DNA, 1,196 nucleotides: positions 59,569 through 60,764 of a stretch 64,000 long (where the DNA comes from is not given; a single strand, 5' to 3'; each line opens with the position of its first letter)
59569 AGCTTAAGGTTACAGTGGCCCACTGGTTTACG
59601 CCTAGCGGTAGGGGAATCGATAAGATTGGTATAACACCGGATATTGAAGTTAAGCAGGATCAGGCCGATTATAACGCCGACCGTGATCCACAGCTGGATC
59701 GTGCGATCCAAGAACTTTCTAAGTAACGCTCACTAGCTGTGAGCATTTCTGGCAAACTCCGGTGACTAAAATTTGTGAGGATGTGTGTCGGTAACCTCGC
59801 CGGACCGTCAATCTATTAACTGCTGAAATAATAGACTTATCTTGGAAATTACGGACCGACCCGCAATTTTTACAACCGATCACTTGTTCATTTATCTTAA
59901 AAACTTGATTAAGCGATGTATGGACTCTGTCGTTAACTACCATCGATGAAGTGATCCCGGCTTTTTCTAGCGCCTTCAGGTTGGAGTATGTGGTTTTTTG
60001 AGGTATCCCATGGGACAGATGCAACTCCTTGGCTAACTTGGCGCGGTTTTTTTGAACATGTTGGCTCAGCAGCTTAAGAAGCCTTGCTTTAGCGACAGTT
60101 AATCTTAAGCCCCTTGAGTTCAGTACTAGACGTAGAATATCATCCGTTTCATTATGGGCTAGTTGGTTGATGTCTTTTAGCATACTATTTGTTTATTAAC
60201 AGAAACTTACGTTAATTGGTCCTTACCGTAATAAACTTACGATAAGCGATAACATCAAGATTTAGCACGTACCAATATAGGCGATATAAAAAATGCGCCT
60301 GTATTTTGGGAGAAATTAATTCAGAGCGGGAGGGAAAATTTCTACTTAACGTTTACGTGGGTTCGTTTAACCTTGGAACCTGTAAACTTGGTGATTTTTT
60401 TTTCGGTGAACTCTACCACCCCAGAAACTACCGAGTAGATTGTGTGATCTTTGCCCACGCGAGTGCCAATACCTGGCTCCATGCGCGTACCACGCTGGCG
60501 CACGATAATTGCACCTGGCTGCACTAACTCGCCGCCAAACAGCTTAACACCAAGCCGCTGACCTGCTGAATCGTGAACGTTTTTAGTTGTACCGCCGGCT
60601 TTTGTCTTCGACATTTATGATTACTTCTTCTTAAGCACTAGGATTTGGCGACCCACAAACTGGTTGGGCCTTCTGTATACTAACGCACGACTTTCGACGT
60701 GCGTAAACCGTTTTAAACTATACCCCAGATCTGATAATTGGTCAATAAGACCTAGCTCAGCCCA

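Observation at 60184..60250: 25 bp operator-like palindrome upstream of the Fur-family gene, with a second copy upstream of mreB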

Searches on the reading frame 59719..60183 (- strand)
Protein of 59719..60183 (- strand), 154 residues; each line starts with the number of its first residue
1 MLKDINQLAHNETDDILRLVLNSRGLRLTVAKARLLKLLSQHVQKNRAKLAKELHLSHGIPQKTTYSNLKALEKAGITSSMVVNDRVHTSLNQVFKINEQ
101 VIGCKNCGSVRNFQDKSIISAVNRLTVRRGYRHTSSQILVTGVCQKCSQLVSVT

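Call 6: search_protein_families(library=pfam, proteins=[window:59719-60183:-], max_evalue=1)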
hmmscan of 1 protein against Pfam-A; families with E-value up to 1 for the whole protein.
window:59719-60183:- (154 aa): 6 families
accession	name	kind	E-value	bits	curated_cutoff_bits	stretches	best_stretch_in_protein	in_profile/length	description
PF01475.25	FUR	-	3.6e-08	34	23.1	1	24-138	2-118/121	Ferric uptake regulator family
PF12840.13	HTH_20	-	0.0049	17.3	27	1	33-77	7-47/51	Helix-turn-helix domain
PF18431.6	RNAse_A_bac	-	0.03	15.6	27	1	39-85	4-49/113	Bacterial CdiA-CT RNAse A domain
PF13808.11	DDE_Tnp_1_assoc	-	0.046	14.2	32.3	0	35-68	37-70/88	DDE_Tnp_1-associated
PF01978.25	TrmB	-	0.1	12.9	25.6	1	46-77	20-51/68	Sugar-specific transcriptional regulator TrmB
PF14616.11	Rua1_C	-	0.33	11.7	27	0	46-151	43-97/122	Transcription regulator Rua1, C-terminal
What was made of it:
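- On Fur family of transcriptional regulators (protein 59719-60183): Pfam FUR 34 bits, above the 23.1 cut-off, covering profile positions 2-118 of 121 (call 6).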

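Call 12: find_homologous_proteins(query=window:59719-60183:-)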
Query window:59719-60183:- (154 aa): 1 proteins with E <= 0.001 among 37 candidates.
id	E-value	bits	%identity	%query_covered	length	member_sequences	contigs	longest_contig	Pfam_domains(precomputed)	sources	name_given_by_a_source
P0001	1.5e-91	321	100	100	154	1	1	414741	PF01475.26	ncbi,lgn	-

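Call 14: find_encoding_contigs(protein=P0001, flank=10000)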
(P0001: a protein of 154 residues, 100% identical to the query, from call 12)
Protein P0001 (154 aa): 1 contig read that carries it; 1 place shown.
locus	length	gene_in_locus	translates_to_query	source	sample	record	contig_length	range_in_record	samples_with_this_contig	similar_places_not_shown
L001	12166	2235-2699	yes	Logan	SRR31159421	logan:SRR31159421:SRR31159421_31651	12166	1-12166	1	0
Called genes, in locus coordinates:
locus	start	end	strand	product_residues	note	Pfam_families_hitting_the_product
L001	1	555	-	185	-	?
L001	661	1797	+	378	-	PF01555:N6_N4_Mtase (weak)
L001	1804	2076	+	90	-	PF01016:Ribosomal_L27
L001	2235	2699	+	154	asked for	PF01475:FUR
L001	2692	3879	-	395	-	PF22694:CtpB_N-like (weak), PF00595:PDZ, PF13180:PDZ_2, PF17820:PDZ_6, PF03572:Peptidase_S41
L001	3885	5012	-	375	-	PF05257:CHAP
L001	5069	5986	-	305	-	PF18075:FtsX_ECD, PF02687:FtsX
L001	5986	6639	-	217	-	PF00005:ABC_tran, PF00931:NB-ARC (faint), PF13401:AAA_22 (weak), PF13304:AAA_21 (weak)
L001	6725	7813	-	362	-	PF03462:PCRF, PF00472:RF-1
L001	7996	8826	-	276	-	-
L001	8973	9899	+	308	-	-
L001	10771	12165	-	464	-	?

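Call 20: search_protein_representatives(protein=window:59719-60183:-)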
Query: 154 residues. Proteins with E-value up to 0.001 (for the whole library): 62; up to 1e-10: 3; up to 1e-30: 1. The best 62 are listed.
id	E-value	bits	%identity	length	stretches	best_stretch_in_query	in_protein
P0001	4.6e-92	321.2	100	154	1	1-154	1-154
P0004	1.9e-13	66.8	28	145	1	14-149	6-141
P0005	2.9e-13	66.2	29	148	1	16-150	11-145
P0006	3.2e-08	49.9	32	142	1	17-147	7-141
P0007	3.3e-08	49.8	28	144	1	18-148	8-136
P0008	4.0e-08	49.6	26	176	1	13-150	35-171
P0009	4.0e-08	49.6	27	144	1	20-148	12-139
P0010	1.0e-07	48.3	28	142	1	20-148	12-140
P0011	2.5e-07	47.0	25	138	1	15-150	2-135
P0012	4.5e-07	46.2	30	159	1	42-150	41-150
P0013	1.1e-06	44.9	22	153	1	18-148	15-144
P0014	1.4e-06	44.6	21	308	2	18-148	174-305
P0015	1.6e-06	44.4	25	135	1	20-148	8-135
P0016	1.7e-06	44.3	26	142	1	15-148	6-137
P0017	2.1e-06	44.0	26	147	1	11-147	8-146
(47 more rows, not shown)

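Call 21: search_solved_structures(query=window:59719-60183:-, max_evalue=1, show_alignments=4)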
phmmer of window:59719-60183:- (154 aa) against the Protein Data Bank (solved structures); distinct sequences matched with E-value up to 1: 13.
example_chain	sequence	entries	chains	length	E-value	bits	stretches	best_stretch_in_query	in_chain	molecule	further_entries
4i7h_A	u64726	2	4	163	1.8e-07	34.5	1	16-148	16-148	peroxide stress sensing regulator | Peroxide stress regulator PerR, FUR family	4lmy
2fe3_A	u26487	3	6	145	3.1e-05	27.2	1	20-149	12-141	Peroxide operon regulator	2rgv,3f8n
8j6w_A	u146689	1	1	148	0.00033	23.9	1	20-146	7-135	Ferric uptake regulation protein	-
6d57_A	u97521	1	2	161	0.00034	23.9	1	18-149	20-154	Ferric uptake regulation protein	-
4ets_A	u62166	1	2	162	0.00036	23.8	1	18-149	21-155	Ferric uptake regulation protein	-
7dh7_A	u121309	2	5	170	0.0037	20.5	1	20-148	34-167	Transcriptional regulator fur family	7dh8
2o03_A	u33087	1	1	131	0.0037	20.5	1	24-148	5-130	probable Zinc uptake regulation protein FurB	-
2w57_A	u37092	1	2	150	0.029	17.6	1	21-145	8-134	FERRIC UPTAKE REGULATION PROTEIN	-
6we0_A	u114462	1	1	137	0.17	15.1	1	52-124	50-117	Replication-associated protein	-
6we1_A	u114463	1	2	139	0.18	15.1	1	52-124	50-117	Replication-associated protein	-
6q1m_A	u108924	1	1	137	0.46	13.7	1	52-124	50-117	Replication-associated protein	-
6yny_G1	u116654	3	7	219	0.55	13.5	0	69-126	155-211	Oligomycin sensitivity-conferring protein (OSCP)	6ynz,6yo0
5uqi_A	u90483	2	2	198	0.85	12.9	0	13-108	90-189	Phosphosugar isomerase | Isomerase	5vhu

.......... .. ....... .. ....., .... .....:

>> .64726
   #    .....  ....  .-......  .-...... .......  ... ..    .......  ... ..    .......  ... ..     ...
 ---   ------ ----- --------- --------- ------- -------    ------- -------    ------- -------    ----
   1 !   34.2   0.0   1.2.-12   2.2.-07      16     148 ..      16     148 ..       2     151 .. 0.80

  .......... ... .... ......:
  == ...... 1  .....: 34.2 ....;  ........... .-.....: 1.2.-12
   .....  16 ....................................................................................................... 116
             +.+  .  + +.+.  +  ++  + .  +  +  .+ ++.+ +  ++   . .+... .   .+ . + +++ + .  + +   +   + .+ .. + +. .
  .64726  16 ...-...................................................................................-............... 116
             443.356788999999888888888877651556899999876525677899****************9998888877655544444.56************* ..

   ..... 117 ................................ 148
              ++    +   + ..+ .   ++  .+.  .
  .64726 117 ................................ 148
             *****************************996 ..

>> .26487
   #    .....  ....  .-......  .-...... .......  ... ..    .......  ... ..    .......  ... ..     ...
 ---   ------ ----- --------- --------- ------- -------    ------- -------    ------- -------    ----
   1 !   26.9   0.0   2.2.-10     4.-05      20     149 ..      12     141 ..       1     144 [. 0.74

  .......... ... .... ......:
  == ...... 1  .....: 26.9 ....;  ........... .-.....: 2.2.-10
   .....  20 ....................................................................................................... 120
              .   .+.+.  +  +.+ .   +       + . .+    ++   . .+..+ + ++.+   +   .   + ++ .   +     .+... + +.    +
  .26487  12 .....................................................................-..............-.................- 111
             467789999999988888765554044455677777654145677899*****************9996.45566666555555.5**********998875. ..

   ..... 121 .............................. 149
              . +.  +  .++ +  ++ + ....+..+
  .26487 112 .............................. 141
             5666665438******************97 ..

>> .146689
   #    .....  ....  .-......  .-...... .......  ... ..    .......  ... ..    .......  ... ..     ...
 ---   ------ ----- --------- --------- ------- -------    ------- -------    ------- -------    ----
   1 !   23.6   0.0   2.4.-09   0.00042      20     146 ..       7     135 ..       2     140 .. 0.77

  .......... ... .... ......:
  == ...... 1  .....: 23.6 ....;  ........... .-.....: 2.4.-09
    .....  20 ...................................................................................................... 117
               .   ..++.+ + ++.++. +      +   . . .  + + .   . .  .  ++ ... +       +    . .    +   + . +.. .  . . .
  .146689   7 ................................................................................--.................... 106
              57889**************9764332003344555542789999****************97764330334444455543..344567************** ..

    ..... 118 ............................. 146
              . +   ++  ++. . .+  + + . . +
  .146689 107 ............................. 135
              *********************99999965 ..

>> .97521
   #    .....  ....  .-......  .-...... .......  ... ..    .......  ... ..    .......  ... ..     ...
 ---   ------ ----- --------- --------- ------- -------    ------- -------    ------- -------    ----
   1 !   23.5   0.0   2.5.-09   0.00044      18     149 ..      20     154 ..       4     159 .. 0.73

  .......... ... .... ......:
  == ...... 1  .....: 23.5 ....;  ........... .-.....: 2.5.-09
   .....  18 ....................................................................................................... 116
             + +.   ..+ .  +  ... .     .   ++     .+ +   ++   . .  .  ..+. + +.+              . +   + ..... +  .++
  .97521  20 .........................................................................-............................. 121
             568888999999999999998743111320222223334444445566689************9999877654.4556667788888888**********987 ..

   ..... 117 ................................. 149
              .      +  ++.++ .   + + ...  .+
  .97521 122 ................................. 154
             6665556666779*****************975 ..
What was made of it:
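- On Fur family of transcriptional regulators (protein 59719-60183): PDB phmmer hits PerR, Fur and Zur (call 21). They align to the PerR cysteines (call 21).
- The regulator lacks a sensor site (call 21).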

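Call 22: search_protein_families(library=ncbifam, proteins=[window:59719-60183:-], max_evalue=0.1)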
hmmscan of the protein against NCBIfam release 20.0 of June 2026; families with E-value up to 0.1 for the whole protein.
window:59719-60183:- (154 aa): 6 families
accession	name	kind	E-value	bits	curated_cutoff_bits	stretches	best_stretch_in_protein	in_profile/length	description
NF006999.0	PRK09462.1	equivalog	9.7e-06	25.2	146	1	21-146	8-135/148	ferric iron uptake transcriptional regulator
NF052545.1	TransRegPerRClab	equivalog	1.8e-05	24.8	180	1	19-149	6-136/138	transcriptional regulator PerR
NF008646.0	PRK11639.1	equivalog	4e-05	23.4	167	1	21-151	17-150/171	zinc uptake transcriptional repressor Zur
NF051892.1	TransRegFurBacil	equivalog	0.0054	16.8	220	1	58-149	52-145/149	ferric iron uptake transcriptional regulator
NF051891.1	TransRegFurHelico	equivalog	0.015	15.1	200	1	63-149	62-147/148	ferric iron uptake transcriptional regulator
NF005061.0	PRK06474.1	equivalog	0.086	12.7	121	0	58-101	37-79/178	hypothetical protein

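Call 25: find_homologous_proteins(query=A2, max_evalue=0.00001)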
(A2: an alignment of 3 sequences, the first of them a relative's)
Query A2 (3 sequences) (154 aa, profile of the alignment): 5 proteins with E <= 0.00001 among 1806 candidates.
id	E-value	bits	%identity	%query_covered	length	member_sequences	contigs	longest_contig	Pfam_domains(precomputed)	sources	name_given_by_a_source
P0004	1.9e-67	244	28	87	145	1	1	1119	PF12840.14,PF02082.27,PF01475.26,PF09339.17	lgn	-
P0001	3.8e-64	233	100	100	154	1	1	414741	PF01475.26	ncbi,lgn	-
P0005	7.0e-63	229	29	90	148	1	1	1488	PF01475.26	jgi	jgi:Fur family ferric uptake transcriptional regulator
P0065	2.1e-7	49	22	84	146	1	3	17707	PF01475.26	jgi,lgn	jgi:Fur family ferric uptake transcriptional regulator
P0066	4.6e-7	48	22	86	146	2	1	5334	PF01475.26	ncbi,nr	ncbi:MAG: transcriptional repressor [Anaerolineales bacterium]|nr:transcriptional repressor [Anaerol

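Call 26: find_encoding_contigs(protein=P0004, flank=10000)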
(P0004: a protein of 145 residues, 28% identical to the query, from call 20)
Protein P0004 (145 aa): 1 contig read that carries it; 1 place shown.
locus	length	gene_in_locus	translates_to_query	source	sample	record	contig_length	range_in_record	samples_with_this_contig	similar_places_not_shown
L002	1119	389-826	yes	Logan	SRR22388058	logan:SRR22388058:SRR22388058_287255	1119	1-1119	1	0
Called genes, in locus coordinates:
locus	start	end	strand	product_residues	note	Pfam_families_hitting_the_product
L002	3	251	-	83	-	?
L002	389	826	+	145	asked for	PF01475:FUR, PF02082:Rrf2 (weak), PF09339:HTH_IclR (faint), PF12840:HTH_20 (weak)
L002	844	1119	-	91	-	?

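Call 27: find_encoding_contigs(protein=P0005, flank=10000)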
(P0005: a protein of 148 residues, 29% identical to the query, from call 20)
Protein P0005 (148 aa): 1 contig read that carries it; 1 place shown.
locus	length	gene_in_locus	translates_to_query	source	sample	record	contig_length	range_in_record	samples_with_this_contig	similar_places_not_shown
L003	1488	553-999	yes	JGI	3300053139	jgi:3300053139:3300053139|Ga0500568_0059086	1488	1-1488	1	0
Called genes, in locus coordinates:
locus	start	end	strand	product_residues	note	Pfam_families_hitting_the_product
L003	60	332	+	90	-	PF01016:Ribosomal_L27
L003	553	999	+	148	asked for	PF01475:FUR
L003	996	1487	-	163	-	?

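Call 75: search_protein_families(library=phrogs, proteins=[P0001, P0004, P0005], max_evalue=0.01)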
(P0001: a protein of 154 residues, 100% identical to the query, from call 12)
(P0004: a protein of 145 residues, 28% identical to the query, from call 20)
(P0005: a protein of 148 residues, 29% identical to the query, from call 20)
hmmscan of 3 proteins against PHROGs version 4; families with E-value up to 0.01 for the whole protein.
P0001 (154 aa): 1 family
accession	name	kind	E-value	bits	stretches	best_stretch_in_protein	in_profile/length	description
phrog_13084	-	unknown function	4.2e-13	50.5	1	17-149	13-148/169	-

P0004 (145 aa): 1 family
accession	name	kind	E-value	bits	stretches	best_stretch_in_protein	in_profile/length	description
phrog_13084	-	unknown function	1.3e-13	52.2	1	12-141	16-148/169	-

P0005 (148 aa): 1 family
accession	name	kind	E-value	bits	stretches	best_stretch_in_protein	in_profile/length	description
phrog_13084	-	unknown function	1.8e-16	61.4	1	16-144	17-148/169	-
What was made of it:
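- Tried and rejected: The proteins match PHROG 13084, of unknown function, better than Pfam FUR (call 75).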

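Call 76: search_protein_families(library=padloc, proteins=[P0001, P0004, P0005], max_evalue=0.01)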
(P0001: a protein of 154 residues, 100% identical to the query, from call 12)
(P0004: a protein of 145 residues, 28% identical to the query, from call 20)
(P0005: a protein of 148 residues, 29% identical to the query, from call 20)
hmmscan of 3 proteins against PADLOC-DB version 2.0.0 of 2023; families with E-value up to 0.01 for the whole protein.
P0001 (154 aa): 5 families
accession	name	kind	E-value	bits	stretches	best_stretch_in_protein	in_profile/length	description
PDLC01858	CARF3--CARF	-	0.00041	18.3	1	26-84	140-193/204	-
PDLC01434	CasR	-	0.00076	17.4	1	13-86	113-179/191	"CAS-I,CAS-II,CAS-III,CAS-IV,CAS-V,CAS-VI; associated_signaling"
PDLC01044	Csa3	-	0.0038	15.1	1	36-82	139-180/194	Type I-A associated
PDLC01268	CasR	-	0.0085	14.1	0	21-86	117-173/179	"CAS-I,CAS-II,CAS-III,CAS-IV,CAS-V,CAS-VI; associated_signaling"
PDLC01438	Csa3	-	0.0086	14.1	1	32-86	150-192/305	"CAS-I,CAS-II,CAS-III,CAS-IV,CAS-V,CAS-VI; associated_signaling"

P0004 (145 aa): 8 families
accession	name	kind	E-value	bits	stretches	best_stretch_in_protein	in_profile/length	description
PDLC01879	CARF3--CARF_TM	-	3.4e-05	21.6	1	7-82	141-210/222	-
PDLC01438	Csa3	-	0.00039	18.6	1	24-116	150-224/305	"CAS-I,CAS-II,CAS-III,CAS-IV,CAS-V,CAS-VI; associated_signaling"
PDLC01044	Csa3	-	0.00043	18.2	1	13-82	128-187/194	Type I-A associated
PDLC01858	CARF3--CARF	-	0.0005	18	1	18-79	140-195/204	-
PDLC01848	CARF3--CARF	-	0.00093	16.9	1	22-74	137-183/197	-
PDLC01434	CasR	-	0.0016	16.3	1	11-78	119-178/191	"CAS-I,CAS-II,CAS-III,CAS-IV,CAS-V,CAS-VI; associated_signaling"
PDLC01850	CARF3--CARF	-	0.002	16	1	20-83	143-202/209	-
PDLC03963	SoFic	-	0.0066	13.9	1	21-82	292-351/361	-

P0005 (148 aa): 0 families
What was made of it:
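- Tried and rejected: The PADLOC hits are weak winged-helix matches only (call 76).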

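Call 77: search_dna_similar(query=P0001, collection=phages, mode=protein, max_evalue=0.001, max_rows=15)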
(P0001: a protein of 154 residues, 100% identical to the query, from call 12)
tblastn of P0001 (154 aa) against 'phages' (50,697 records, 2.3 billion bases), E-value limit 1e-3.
No match.

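Call 78: predict_structure(alignment_id=A2)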
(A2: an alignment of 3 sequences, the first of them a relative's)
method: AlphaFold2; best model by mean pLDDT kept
length: 154 residues; sequences in the alignment: 3
mean_pLDDT: 69.5   pTM: 0.53
mean pLDDT of the five models: 69.5, 65.8, 65.4, 59.8, 57.4
residues with pLDDT >= 90: 25; 70-90: 61; 50-70: 41; < 50: 27
segments of 3 or more residues with pLDDT < 50: 1-13, 95-98, 126-132
pLDDT, mean of each block of 10 residues (from residue 1): 33 53 73 81 86 92 92 81 88 54 76 66 52 52 73 50
secondary structure, 60 per line:
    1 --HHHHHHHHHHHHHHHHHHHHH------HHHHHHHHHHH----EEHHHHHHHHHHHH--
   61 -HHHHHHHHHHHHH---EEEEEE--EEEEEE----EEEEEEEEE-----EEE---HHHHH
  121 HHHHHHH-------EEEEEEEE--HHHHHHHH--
elements in order: H3-23 H30-40 H47-58 H62-74 E78-83 E86-91 E96-104 E110-112 H116-127 E135-142 H145-152

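Call 80: fold_search(model_id=the predicted structure, library=pdb)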
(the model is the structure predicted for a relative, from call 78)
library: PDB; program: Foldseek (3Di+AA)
matches with E <= 10: 1376; with E <= 0.001: 70
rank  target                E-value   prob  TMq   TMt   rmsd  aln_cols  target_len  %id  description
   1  2fe3_B                3.2e-10  1.00  0.51  0.54   8.8       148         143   20  The crystal structure of bacillus subtilis PerR-Zn reveals a novel Zn(Cys)4 Structural redox switch (released 2006-12-19)
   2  6d57_A                4.8e-09  1.00  0.46  0.48   8.3       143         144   22  Campylobacter jejuni ferric uptake regulator S1 metalated (released 2018-05-23)
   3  4ets_A                5.1e-09  1.00  0.40  0.43   9.4       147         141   22  Crystal structure of Campylobacter jejuni ferric uptake regulator (released 2012-06-20)
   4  2fe3_A                1.0e-08  1.00  0.51  0.55   8.7       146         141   20  The crystal structure of bacillus subtilis PerR-Zn reveals a novel Zn(Cys)4 Structural redox switch (released 2006-12-19)
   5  2w57_A                1.1e-08  1.00  0.44  0.51  16.7       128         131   23  Crystal structure of the Vibrio cholerae ferric uptake regulator (Fur) reveals structural rearrangement of the DNA-bin (released 2009-01-20)
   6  2xig_B                1.1e-08  1.00  0.43  0.45  17.0       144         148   15  The structure of the Helicobacter pylori ferric uptake regulator Fur reveals three functional metal binding sites (released 2011-01-19)
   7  2rgv_B                1.3e-08  1.00  0.50  0.53   8.8       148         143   20  The crystal structure of PerR-Ox highlights 2-oxo-Histidine formation (released 2008-10-14)
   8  4ets_B                2.0e-08  1.00  0.45  0.46   7.2       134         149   22  Crystal structure of Campylobacter jejuni ferric uptake regulator (released 2012-06-20)
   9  8j6w                  2.3e-08  1.00  0.47  0.49  16.2       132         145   23  Full length crystal structure of Escherichia coli Fur (released 2024-05-01)
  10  2rgv_A                2.3e-08  1.00  0.50  0.54   8.8       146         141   20  The crystal structure of PerR-Ox highlights 2-oxo-Histidine formation (released 2008-10-14)
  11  2xig_C                2.5e-08  1.00  0.45  0.46  16.8       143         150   15  The structure of the Helicobacter pylori ferric uptake regulator Fur reveals three functional metal binding sites (released 2011-01-19)
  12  9a4a_B                2.6e-08  1.00  0.49  0.50  17.4       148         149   14  Model of YLAN-FUR by crosslinking MS and deep learning (released 2024-09-18)
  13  6d57_B                2.8e-08  1.00  0.41  0.42   8.4       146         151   23  Campylobacter jejuni ferric uptake regulator S1 metalated (released 2018-05-23)
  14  4i7h_A                4.6e-08  1.00  0.46  0.48   8.8       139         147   19  Structural basis for peroxide sensing and gene regulation by PerR from Streptococcus pyogenes (released 2013-05-08)
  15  4mtd_B                4.9e-08  1.00  0.44  0.45  18.3       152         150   18  Zinc Uptake Regulator Complexed With Zinc AND DNA (released 2014-11-05)
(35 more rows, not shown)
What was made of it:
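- On Fur family of transcriptional regulators (protein 59719-60183): AF2 model (pLDDT 69.5) with the top 50 Foldseek PDB hits all Fur family (calls 78, 80).
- The adjacent gene is Fur family by Pfam (call 6), by PDB sequence search (PerR 1.8e-7, call 21) and by fold (the top 50 Foldseek hits are all Fur/PerR/Zur/Mur, call 80). Fur fold (calls 6, 80).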

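Call 83: find_related_loci(query=A2, collection=viral_contigs, flank=3000)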
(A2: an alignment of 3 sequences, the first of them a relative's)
Query A2 (154 aa) in viral_contigs; peptide patterns used: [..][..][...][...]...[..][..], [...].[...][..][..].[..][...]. (x = any residue, [..] = any of these).
94 stretches matched a pattern, but none encodes a relative of the query by tblastn (E <= 1e-3).
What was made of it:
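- Tried and rejected: There is no phage tblastn hit and no viral locus (calls 77, 83).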

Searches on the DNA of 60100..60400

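Call 48: search_rna_families(source=window, start=60100, end=60400, threshold=evalue, max_evalue=1)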
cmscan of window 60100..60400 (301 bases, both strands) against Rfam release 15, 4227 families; matches with E-value up to 1: 0.
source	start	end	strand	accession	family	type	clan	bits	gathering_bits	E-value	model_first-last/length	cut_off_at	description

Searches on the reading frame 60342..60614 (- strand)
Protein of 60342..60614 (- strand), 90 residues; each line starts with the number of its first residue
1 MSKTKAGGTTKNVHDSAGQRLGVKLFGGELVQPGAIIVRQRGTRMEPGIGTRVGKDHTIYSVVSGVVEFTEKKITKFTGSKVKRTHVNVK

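Call 15: list_cluster_members(proteins=[P0001, window:60342-60614:-, window:40666-41715:+])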
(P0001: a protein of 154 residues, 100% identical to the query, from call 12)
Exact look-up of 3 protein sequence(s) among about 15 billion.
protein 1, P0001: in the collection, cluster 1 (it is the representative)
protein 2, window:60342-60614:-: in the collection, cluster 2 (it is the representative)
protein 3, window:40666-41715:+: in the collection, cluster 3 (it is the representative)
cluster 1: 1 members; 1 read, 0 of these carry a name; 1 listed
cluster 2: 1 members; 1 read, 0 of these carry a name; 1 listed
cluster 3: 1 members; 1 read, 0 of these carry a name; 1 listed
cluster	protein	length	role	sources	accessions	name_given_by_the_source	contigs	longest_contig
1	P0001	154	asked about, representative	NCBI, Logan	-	-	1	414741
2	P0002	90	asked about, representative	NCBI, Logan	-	-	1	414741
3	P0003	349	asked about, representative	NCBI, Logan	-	-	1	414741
